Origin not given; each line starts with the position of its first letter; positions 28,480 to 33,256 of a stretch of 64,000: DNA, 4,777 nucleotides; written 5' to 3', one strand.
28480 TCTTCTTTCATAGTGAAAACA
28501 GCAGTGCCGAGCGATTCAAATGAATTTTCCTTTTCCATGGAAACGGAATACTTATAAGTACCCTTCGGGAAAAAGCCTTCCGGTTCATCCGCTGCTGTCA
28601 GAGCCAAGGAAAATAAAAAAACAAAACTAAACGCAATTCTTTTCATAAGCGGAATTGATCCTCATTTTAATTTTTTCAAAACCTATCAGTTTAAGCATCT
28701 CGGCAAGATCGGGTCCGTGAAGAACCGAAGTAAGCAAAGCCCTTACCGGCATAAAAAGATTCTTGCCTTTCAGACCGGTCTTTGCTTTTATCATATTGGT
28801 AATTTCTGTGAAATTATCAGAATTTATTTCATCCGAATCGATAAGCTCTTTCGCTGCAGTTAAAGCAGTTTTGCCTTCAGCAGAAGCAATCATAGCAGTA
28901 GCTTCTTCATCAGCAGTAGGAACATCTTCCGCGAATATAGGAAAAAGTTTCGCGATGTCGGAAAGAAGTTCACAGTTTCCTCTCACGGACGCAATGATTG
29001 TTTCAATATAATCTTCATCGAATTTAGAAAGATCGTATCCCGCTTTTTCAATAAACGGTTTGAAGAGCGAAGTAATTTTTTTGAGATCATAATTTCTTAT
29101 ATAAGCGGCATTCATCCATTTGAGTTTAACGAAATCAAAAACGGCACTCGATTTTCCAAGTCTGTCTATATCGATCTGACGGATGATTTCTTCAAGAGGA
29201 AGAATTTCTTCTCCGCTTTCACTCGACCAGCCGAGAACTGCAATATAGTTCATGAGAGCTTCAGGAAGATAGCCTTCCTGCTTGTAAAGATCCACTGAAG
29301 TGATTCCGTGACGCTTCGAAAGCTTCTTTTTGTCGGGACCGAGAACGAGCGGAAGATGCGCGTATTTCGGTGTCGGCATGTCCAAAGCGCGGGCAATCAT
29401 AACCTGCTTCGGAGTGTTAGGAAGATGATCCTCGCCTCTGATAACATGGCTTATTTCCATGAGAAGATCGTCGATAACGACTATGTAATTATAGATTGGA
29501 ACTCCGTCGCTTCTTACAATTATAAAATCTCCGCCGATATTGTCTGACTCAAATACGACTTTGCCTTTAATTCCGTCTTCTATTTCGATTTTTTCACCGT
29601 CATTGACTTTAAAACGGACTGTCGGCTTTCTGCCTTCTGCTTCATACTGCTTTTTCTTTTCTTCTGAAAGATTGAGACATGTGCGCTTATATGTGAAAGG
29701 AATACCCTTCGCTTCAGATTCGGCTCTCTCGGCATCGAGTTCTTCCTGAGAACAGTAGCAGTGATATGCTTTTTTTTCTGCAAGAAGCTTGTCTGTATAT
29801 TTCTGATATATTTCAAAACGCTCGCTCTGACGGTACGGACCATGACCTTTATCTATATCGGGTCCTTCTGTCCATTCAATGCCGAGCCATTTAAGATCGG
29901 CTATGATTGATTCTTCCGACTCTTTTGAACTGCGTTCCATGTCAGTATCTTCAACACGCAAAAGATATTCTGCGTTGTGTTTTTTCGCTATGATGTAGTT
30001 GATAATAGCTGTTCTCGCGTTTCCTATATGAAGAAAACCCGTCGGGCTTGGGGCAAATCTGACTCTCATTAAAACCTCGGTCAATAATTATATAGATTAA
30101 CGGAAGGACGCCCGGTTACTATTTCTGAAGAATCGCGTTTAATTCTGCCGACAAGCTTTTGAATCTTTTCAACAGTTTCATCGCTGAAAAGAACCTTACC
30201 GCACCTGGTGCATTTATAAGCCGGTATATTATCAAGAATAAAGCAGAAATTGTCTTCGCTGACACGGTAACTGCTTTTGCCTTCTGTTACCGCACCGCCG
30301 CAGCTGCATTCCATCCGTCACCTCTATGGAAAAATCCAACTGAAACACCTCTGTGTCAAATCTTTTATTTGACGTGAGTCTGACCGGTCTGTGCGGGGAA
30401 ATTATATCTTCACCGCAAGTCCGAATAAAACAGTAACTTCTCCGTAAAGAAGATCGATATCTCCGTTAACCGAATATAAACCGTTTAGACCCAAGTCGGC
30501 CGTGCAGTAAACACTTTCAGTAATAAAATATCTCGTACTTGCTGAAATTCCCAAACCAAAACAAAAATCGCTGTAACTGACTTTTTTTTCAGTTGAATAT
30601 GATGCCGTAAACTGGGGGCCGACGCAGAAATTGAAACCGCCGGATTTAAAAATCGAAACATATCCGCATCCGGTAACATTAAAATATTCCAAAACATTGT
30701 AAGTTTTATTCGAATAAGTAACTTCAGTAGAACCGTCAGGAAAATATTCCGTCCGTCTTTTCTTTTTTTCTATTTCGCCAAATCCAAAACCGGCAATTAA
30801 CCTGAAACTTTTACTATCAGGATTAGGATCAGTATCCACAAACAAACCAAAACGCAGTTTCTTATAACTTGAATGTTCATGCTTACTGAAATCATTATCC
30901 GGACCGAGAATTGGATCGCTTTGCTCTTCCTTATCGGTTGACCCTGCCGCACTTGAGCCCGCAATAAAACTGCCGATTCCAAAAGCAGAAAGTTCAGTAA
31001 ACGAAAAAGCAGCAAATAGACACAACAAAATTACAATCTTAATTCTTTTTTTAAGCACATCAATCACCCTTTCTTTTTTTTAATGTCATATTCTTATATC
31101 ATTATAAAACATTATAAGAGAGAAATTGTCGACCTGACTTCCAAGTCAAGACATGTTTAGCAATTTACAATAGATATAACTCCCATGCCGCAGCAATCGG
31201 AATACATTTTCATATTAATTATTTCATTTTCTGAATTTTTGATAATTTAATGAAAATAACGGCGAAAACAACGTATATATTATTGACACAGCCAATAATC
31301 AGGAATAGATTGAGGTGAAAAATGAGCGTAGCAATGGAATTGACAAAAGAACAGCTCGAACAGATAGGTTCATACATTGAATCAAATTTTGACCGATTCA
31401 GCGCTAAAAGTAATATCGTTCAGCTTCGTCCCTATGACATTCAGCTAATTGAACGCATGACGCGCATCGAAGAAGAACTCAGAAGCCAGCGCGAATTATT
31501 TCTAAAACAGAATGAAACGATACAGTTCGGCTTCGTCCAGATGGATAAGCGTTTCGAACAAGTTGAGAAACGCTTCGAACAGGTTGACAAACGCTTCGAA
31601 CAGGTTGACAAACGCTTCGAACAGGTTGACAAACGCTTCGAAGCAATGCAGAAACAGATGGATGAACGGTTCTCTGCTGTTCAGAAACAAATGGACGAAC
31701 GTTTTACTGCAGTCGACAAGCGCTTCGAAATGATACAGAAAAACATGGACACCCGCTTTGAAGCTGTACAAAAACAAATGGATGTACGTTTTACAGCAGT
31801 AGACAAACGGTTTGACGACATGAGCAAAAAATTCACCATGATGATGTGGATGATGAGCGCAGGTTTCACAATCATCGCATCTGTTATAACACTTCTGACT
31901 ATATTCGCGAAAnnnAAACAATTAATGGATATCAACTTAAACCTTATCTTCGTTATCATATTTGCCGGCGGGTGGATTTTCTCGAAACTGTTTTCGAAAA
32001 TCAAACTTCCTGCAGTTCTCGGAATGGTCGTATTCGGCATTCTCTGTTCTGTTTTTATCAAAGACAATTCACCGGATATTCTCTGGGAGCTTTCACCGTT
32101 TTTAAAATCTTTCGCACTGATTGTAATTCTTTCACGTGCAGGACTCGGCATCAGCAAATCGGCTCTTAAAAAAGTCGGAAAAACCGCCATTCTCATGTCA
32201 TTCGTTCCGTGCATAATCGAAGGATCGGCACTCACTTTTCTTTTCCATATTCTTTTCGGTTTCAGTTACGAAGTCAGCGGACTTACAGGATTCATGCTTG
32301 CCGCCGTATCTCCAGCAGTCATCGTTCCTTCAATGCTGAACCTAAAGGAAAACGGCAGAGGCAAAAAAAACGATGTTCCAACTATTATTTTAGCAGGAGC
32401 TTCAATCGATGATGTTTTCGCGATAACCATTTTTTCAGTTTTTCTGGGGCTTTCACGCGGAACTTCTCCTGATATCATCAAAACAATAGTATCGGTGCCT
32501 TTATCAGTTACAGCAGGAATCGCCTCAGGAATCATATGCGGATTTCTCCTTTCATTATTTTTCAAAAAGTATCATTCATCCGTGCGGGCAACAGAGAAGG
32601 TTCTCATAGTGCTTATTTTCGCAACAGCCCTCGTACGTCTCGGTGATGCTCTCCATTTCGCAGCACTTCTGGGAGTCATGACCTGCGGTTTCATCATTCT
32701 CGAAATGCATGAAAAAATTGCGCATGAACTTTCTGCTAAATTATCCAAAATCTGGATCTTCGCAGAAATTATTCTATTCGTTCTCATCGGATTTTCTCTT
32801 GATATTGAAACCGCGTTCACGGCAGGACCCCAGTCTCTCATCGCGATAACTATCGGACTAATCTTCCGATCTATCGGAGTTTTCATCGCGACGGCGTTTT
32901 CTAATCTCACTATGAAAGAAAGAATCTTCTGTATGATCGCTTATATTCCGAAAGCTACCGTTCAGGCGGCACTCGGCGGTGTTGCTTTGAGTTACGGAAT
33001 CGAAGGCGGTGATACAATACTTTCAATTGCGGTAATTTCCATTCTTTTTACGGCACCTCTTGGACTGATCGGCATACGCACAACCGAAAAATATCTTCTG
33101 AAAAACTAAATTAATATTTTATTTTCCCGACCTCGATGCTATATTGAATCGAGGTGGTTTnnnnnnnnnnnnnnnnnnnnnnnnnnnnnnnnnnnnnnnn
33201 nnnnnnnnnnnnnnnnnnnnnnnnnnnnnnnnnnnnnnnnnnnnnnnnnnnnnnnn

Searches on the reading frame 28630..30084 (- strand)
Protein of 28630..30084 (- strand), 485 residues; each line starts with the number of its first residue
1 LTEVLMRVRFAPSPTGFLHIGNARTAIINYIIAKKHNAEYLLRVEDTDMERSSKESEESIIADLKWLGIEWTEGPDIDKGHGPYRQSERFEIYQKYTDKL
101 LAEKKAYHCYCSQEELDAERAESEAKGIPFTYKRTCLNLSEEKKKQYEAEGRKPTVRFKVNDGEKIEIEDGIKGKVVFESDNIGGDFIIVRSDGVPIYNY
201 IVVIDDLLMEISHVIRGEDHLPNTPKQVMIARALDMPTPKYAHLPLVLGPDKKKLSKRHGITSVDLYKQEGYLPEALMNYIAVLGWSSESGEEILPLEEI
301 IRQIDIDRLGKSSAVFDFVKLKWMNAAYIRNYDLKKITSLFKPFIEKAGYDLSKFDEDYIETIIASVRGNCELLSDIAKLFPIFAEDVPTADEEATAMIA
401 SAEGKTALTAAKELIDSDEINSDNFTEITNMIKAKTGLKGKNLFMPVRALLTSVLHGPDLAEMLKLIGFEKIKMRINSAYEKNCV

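Call 30: search_protein_families(library=pfam, proteins=[window:28630-30084:-], max_evalue=0.001)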
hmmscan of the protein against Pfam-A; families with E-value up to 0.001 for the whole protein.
window:28630-30084:- (485 aa): 2 families
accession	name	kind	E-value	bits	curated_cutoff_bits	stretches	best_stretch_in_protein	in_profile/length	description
PF00749.27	tRNA-synt_1c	-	5.3e-104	347.9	23.4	1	6-323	2-314/314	tRNA synthetases class I (E and Q), catalytic domain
PF19269.4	Anticodon_2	-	1.6e-18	67.9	23.6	1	339-479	4-140/141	Anticodon binding domain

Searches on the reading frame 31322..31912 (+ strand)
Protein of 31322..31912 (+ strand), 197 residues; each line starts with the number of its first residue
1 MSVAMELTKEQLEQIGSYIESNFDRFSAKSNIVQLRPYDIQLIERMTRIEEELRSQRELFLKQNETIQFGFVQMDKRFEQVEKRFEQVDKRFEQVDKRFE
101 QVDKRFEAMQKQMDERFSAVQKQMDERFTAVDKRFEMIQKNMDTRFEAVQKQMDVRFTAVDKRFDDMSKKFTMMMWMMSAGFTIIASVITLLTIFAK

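Call 7: search_protein_families(library=pfam, proteins=[window:31322-31912:+], max_evalue=0.01)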
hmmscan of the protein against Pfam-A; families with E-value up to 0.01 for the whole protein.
window:31322-31912:+ (197 aa): 10 families
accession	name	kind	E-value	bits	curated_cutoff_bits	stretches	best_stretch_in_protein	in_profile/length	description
PF02601.20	Exonuc_VII_L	-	4e-05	23.7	35.9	1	50-172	153-274/315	Exonuclease VII, large subunit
PF09763.15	Sec3_CC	-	0.00018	21.8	27.1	1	107-170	2-64/133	Exocyst complex component Sec3, coiled-coil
PF04513.17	Baculo_PEP_C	-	0.00021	21.8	38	1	102-149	32-79/140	Baculovirus polyhedron envelope protein, PEP, C terminus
PF07889.17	DUF1664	-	0.0012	19.3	34.6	1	74-160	39-120/124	Protein of unknown function (DUF1664)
PF05478.16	Prominin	-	0.0017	17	34.3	1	70-195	307-433/799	Prominin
PF01442.23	Apolipoprotein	-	0.0044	17.2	90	0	77-158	104-186/190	Apolipoprotein A1/A4/E domain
PF03961.19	FapA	-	0.006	16.7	31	1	67-145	145-229/272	Flagellar Assembly Protein A beta solenoid domain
PF02646.22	RmuC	-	0.007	15.9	26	0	72-139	215-282/291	RmuC family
PF13874.11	Nup54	-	0.0074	16.8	30.5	1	69-168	29-127/140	Nucleoporin complex subunit 54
PF11727.13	ISG65-75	-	0.008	15.9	25.1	0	73-150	58-138/281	Invariant surface glycoprotein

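Call 9: search_protein_families(library=ncbifam, proteins=[window:31322-31912:+], max_evalue=0.001)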
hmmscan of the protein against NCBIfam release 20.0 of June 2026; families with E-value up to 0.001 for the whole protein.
window:31322-31912:+ (197 aa): 7 families
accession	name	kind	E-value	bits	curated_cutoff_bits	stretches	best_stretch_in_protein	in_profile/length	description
NF048001.1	GTP_morpho_1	equivalog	3.6e-07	29.9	50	0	75-98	23-46/70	GTA head formation protein, RCAP_rcc01685 family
TIGR02168.1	SMC_prok_B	equivalog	2.8e-05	22.1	567.35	1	50-153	381-489/1181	chromosome segregation protein SMC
NF047516.1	LA_3659_fam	equivalog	2.9e-05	23.7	36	1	77-169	121-214/221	LA_3659 family protein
NF047514.1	SpiroCoCo_N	equivalog_domain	2.9e-05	23.7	75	1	77-169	121-214/221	SpiroCoCo family coiled-coil protein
TIGR04211.1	SH3_and_anchor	equivalog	0.00025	20.7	65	1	76-191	66-181/198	TIGR04211 family SH3 domain-containing protein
NF047515.1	SpiroCoCo_C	equivalog_domain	0.00034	19.9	125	1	10-170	69-226/313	SpiroCoCo family coiled-coil protein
NF003034.1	PRK03918.1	equivalog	0.00077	17.6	700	1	49-153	170-275/878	DNA double-strand break repair ATPase Rad50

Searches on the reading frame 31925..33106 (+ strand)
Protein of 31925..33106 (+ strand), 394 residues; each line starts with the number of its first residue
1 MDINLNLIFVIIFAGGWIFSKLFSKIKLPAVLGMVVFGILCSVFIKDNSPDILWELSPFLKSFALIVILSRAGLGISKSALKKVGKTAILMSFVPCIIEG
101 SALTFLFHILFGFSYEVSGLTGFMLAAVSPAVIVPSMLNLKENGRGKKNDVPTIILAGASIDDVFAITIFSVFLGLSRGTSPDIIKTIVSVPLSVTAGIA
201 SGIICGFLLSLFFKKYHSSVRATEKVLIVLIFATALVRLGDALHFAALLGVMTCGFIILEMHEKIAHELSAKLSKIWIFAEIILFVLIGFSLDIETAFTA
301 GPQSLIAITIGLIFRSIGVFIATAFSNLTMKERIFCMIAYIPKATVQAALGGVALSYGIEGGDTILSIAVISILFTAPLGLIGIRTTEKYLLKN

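Call 7: search_protein_families(library=pfam, proteins=[window:31925-33106:+], max_evalue=0.01)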
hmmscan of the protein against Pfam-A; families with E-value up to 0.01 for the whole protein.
window:31925-33106:+ (394 aa): 1 family
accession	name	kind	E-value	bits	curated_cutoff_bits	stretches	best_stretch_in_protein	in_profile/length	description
PF00999.27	Na_H_Exchanger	-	1.3e-43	149.8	26.2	1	13-379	5-364/375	Sodium/hydrogen exchanger, transmembrane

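Call 9: search_protein_families(library=ncbifam, proteins=[window:31925-33106:+], max_evalue=0.001)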
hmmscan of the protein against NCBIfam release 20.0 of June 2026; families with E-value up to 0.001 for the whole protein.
window:31925-33106:+ (394 aa): 2 families
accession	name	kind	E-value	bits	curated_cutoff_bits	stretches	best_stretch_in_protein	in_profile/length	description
NF003716.0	PRK05326.1-3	equivalog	2.3e-14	52.8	355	1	7-374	9-372/499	potassium/proton antiporter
TIGR00932.1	2a37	subfamily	2.5e-12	46.9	238.3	1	18-293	6-275/275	monovalent cation:proton antiporter-2 (CPA2) family protein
